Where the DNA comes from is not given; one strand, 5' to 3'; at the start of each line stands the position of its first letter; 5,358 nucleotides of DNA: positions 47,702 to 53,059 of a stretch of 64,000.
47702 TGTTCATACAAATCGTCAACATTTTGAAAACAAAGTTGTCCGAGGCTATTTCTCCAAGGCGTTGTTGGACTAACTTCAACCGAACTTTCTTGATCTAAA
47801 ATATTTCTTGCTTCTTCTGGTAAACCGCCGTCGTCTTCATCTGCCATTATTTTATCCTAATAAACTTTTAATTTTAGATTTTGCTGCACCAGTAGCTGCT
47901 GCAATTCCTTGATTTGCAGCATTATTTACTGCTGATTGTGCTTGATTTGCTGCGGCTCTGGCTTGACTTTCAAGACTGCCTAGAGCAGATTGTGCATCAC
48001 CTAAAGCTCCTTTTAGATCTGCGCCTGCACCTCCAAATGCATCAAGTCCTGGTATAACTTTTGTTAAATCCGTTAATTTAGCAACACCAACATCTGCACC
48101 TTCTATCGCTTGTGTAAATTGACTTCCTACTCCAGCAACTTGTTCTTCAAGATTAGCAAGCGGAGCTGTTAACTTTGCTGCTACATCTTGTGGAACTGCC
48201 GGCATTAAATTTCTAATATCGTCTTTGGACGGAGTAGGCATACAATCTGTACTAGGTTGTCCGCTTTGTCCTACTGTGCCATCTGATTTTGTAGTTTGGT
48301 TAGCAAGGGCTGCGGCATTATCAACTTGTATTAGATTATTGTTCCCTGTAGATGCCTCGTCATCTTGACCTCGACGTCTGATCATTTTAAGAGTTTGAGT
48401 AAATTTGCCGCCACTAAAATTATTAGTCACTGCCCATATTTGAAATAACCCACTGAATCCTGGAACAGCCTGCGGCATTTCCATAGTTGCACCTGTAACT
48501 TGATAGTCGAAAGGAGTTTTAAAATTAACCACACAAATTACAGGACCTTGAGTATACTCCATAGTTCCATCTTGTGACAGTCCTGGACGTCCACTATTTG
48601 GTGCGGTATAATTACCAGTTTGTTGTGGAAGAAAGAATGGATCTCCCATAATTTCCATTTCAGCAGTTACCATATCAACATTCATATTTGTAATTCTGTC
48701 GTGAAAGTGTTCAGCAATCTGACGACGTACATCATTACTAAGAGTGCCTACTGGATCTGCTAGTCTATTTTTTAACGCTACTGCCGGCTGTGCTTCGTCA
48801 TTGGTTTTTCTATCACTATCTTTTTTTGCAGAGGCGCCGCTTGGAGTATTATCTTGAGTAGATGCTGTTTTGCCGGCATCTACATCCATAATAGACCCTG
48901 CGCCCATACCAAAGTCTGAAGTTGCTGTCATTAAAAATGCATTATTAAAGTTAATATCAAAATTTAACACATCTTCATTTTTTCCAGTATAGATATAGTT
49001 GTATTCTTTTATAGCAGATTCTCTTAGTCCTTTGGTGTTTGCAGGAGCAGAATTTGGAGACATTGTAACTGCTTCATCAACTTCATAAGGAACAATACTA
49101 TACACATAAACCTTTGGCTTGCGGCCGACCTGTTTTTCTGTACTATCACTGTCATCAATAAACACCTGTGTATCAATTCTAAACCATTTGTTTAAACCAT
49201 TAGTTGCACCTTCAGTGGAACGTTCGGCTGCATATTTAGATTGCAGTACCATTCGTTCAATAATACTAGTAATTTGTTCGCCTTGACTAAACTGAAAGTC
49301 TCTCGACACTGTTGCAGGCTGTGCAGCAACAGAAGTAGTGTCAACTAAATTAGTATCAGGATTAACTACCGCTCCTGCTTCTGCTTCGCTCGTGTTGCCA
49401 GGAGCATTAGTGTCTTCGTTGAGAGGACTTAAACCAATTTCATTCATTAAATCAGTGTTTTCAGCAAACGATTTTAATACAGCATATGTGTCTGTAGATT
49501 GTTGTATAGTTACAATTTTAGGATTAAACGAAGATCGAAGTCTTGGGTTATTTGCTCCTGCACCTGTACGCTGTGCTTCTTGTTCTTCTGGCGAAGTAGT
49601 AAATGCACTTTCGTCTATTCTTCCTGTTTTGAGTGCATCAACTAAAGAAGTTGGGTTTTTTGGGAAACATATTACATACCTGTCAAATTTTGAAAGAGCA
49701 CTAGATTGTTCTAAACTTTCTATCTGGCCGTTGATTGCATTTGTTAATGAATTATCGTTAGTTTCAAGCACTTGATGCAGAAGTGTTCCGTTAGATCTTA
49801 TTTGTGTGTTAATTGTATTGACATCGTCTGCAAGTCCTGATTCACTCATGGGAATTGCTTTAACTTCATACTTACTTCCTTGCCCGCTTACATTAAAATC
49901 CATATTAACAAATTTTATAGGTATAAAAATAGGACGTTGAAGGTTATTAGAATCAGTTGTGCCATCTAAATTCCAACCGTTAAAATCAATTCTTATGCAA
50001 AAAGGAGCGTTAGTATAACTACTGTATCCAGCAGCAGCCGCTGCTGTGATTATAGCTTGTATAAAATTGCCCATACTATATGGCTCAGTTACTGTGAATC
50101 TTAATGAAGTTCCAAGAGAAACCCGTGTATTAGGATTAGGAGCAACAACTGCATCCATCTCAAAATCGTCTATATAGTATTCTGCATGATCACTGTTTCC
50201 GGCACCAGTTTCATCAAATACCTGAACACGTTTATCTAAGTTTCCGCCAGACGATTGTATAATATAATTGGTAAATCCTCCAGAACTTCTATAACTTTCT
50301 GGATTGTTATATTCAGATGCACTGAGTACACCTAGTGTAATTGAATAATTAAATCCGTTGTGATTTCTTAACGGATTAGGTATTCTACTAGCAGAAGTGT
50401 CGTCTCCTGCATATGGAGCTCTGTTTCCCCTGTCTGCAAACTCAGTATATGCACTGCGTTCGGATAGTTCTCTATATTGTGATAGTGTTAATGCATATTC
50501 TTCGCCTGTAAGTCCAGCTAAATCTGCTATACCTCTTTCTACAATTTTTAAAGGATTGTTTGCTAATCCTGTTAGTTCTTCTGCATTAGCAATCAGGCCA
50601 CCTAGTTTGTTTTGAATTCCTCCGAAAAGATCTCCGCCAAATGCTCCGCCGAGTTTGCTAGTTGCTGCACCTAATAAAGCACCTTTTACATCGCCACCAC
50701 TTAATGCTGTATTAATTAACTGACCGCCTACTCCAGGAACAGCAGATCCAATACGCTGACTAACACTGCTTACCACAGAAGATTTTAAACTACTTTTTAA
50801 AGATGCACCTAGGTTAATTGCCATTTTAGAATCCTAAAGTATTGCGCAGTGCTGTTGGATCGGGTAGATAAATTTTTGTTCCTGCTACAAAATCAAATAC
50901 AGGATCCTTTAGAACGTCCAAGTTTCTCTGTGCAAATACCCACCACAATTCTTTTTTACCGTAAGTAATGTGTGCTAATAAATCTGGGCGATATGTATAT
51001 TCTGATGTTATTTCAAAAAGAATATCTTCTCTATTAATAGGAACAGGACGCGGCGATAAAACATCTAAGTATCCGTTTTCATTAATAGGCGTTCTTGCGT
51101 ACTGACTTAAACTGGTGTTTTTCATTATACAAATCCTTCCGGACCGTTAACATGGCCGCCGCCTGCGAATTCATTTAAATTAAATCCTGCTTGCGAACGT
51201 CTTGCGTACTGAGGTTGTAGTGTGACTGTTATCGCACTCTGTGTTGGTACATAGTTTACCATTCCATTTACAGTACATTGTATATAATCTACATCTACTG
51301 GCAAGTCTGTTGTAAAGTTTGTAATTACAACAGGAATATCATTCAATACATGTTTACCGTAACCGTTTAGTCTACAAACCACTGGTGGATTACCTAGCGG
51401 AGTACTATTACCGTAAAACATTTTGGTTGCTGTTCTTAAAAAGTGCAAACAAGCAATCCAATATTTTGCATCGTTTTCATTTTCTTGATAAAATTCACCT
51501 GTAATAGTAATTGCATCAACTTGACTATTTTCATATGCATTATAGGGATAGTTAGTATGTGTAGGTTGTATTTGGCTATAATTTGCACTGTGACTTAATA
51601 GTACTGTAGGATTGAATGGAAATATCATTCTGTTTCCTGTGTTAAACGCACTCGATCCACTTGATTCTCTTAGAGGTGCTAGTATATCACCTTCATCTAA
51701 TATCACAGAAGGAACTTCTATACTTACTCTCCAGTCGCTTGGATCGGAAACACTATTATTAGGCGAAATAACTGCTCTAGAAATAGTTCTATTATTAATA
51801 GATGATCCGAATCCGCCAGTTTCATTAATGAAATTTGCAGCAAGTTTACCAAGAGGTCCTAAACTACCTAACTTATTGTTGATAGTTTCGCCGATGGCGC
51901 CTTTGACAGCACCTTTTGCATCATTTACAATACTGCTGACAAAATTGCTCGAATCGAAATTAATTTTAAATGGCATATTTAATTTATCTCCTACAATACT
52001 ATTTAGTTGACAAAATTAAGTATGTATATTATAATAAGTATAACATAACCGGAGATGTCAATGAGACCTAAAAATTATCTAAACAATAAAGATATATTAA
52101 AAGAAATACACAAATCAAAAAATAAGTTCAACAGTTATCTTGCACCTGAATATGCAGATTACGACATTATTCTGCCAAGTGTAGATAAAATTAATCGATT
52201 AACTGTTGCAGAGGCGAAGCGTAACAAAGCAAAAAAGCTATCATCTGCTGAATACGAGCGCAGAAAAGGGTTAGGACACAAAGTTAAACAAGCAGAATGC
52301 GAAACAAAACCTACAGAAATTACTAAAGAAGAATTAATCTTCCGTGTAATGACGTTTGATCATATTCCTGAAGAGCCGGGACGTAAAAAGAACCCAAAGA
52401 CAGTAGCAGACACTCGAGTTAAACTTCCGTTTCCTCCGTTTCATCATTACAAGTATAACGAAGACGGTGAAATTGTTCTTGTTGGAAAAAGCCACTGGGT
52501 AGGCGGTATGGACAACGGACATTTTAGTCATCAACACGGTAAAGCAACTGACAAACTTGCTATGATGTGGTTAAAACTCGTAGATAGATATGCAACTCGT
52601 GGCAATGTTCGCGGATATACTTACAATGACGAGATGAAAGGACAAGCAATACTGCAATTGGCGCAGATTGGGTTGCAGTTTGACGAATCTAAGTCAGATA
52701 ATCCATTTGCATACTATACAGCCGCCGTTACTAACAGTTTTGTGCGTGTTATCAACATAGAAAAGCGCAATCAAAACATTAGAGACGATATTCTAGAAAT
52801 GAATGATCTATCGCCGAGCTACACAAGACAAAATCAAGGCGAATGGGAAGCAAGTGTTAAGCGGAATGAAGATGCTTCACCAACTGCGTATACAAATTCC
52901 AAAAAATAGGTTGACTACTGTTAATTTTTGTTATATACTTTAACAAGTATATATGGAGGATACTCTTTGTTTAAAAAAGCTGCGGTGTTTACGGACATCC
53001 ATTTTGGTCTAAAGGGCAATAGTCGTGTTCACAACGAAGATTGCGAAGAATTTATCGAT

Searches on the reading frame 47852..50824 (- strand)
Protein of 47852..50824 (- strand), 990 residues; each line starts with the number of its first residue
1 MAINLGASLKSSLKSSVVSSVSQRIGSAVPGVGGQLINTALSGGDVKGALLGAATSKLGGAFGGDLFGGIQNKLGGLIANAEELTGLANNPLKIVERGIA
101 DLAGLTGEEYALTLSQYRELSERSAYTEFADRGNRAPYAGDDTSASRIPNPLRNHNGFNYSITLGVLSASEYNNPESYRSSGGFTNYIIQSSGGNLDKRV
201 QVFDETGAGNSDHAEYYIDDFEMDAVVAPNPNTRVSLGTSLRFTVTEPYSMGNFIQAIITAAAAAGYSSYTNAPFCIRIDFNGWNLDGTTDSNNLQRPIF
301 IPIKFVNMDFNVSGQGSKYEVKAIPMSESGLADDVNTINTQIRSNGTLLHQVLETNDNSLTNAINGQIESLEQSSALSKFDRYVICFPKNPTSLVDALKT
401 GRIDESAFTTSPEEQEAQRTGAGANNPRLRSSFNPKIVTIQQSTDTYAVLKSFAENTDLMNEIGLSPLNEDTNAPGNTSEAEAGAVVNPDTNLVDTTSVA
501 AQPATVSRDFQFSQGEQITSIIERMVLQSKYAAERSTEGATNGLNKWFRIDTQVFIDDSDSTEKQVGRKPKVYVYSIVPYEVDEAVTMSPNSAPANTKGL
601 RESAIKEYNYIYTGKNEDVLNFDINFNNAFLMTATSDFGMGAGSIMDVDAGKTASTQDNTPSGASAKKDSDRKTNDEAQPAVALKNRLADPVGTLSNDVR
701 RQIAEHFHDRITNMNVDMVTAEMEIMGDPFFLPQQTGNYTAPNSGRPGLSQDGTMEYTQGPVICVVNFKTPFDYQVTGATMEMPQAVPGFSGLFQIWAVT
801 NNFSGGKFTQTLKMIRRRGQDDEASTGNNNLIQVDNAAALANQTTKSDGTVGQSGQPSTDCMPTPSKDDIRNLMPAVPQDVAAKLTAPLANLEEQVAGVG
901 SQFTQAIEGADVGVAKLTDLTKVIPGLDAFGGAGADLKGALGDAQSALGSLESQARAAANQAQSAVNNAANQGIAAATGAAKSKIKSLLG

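Call 94: search_protein_families(library=phrogs, proteins=[window:47852-50824:-], max_evalue=0.001)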
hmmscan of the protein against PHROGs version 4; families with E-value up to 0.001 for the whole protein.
window:47852-50824:- (990 aa): 1 family
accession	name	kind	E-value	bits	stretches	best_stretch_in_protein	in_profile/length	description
phrog_11190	-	head and packaging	3.3e-21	76.2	3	148-363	83-281/753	virion structural protein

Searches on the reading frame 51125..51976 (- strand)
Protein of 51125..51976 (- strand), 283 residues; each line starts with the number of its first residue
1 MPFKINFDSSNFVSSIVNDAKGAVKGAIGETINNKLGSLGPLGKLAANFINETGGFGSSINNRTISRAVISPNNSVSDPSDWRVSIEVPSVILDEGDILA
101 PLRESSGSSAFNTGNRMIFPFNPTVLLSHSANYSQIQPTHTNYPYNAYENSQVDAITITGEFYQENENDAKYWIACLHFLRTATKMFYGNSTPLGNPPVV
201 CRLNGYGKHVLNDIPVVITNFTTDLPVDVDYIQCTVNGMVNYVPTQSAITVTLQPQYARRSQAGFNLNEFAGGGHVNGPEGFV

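Call 94: search_protein_families(library=phrogs, proteins=[window:51125-51976:-], max_evalue=0.001)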
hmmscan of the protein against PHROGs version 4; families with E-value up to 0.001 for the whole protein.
window:51125-51976:- (283 aa): 1 family
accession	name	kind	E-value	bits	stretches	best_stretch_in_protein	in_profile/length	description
phrog_12050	-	head and packaging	5.5e-41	142.2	1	26-239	215-436/507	virion structural protein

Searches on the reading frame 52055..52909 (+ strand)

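Call 94: search_protein_families(library=phrogs, proteins=[window:52055-52909:+], max_evalue=0.001)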
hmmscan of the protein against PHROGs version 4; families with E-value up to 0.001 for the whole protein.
window:52055-52909:+ (284 aa): 3 families
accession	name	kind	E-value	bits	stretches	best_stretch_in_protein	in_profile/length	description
phrog_12791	-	transcription regulation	1.4e-75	255.1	1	3-273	4-283/286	sigma factor for late transcription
phrog_234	-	transcription regulation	5.3e-22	79.8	1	160-261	36-137/181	late sigma transcription factor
phrog_12780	-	transcription regulation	0.00026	21.7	1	161-246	50-142/289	RNA polymerase sigma factor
